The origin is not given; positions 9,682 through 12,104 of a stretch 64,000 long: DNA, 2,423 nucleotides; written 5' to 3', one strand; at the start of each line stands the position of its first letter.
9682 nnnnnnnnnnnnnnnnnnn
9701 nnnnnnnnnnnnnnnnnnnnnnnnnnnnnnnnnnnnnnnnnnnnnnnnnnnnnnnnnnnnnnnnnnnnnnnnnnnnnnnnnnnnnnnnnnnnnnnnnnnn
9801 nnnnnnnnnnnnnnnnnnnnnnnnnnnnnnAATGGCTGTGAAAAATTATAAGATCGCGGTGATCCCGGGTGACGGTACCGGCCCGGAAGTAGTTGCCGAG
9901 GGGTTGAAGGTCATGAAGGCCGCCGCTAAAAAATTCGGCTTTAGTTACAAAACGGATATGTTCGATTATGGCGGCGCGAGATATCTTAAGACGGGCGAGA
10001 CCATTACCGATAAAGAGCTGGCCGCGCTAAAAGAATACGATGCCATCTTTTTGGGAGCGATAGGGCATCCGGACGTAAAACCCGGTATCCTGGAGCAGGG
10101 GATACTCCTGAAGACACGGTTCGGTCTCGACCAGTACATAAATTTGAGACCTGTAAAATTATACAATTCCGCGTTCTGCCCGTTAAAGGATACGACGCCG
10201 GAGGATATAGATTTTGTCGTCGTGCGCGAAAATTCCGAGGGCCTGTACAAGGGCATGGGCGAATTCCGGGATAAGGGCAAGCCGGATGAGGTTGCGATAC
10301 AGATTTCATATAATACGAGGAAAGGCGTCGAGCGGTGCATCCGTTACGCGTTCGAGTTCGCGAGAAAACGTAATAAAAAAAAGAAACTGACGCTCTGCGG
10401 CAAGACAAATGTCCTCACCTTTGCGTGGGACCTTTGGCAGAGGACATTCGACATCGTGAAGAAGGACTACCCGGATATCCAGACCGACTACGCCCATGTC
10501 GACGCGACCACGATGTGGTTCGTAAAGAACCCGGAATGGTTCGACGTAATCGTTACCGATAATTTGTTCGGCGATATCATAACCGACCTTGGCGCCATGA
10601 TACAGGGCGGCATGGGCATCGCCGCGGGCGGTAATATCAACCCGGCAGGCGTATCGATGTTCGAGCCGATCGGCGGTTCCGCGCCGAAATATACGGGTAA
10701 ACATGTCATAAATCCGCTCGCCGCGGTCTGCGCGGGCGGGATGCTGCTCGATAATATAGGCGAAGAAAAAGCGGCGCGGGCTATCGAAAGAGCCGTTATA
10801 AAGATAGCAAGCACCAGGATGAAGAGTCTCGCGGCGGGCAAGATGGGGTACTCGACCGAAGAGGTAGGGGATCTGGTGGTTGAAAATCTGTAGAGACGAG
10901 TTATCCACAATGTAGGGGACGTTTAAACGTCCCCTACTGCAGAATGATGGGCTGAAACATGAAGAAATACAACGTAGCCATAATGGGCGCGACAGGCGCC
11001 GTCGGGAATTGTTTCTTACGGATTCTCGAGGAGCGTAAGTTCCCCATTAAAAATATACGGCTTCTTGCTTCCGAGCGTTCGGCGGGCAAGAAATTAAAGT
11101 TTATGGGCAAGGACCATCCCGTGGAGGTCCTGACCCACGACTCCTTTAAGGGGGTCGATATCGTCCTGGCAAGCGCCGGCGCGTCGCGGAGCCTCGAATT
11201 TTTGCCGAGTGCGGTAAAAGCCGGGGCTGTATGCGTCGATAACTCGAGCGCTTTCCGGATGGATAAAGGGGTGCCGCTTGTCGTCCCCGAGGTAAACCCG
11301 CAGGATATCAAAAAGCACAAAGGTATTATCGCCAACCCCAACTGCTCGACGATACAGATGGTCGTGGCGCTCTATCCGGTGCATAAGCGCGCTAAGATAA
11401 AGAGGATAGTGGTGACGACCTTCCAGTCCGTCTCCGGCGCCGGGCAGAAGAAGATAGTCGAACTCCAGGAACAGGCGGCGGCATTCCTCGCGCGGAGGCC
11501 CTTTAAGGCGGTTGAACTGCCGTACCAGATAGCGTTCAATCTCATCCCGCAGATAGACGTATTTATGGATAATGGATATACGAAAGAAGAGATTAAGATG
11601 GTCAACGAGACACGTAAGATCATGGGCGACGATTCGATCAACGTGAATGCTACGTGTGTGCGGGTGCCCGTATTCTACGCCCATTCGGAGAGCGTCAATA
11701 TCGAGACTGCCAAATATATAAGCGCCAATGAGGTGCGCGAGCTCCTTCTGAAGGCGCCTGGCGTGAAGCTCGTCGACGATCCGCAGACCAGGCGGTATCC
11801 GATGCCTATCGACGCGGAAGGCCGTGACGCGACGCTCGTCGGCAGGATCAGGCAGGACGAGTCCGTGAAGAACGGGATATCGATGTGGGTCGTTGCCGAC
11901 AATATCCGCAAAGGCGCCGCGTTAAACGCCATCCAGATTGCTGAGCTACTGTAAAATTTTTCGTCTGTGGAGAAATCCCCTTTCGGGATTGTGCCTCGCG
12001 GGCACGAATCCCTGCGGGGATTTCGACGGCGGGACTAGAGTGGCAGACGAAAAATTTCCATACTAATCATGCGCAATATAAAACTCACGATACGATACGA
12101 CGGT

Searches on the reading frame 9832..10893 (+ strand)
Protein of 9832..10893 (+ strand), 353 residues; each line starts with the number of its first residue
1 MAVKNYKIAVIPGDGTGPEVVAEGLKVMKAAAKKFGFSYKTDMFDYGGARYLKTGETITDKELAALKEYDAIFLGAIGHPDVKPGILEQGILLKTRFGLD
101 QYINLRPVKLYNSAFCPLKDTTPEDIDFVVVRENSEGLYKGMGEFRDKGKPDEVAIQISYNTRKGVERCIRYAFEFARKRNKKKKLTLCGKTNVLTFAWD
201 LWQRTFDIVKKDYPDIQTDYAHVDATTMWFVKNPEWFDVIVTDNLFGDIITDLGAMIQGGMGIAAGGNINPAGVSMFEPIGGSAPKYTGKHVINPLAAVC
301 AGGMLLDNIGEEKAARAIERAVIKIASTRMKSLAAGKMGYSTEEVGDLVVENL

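Call 69: search_protein_families(library=pfam, proteins=[window:9832-10893:+], max_evalue=0.00001)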
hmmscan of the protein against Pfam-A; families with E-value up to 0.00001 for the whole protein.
window:9832-10893:+ (353 aa): 1 family
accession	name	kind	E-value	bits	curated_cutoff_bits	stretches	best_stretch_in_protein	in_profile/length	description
PF00180.25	Iso_dh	-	1.6e-90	304.3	27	1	7-349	1-348/348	Isocitrate/isopropylmalate dehydrogenase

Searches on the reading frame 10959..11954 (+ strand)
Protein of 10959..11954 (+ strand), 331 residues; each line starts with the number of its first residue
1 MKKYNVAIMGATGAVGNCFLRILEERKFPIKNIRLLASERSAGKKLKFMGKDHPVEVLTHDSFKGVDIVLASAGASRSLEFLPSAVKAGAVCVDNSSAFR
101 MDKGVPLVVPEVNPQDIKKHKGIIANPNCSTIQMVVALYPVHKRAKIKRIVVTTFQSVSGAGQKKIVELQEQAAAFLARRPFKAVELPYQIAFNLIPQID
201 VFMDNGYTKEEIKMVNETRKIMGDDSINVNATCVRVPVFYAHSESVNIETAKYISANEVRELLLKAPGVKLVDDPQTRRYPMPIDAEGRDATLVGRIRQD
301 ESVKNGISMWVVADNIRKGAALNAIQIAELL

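Call 69: search_protein_families(library=pfam, proteins=[window:10959-11954:+], max_evalue=0.00001)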
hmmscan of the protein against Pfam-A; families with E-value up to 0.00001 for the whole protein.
window:10959-11954:+ (331 aa): 2 families
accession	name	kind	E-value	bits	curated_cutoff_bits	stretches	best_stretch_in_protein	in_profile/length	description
PF02774.23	Semialdhyde_dhC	-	4.2e-57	193.7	26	1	138-318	1-184/184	Semialdehyde dehydrogenase, dimerisation domain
PF01118.30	Semialdhyde_dh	-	1.2e-34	119.7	26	1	5-120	1-121/121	Semialdehyde dehydrogenase, NAD binding domain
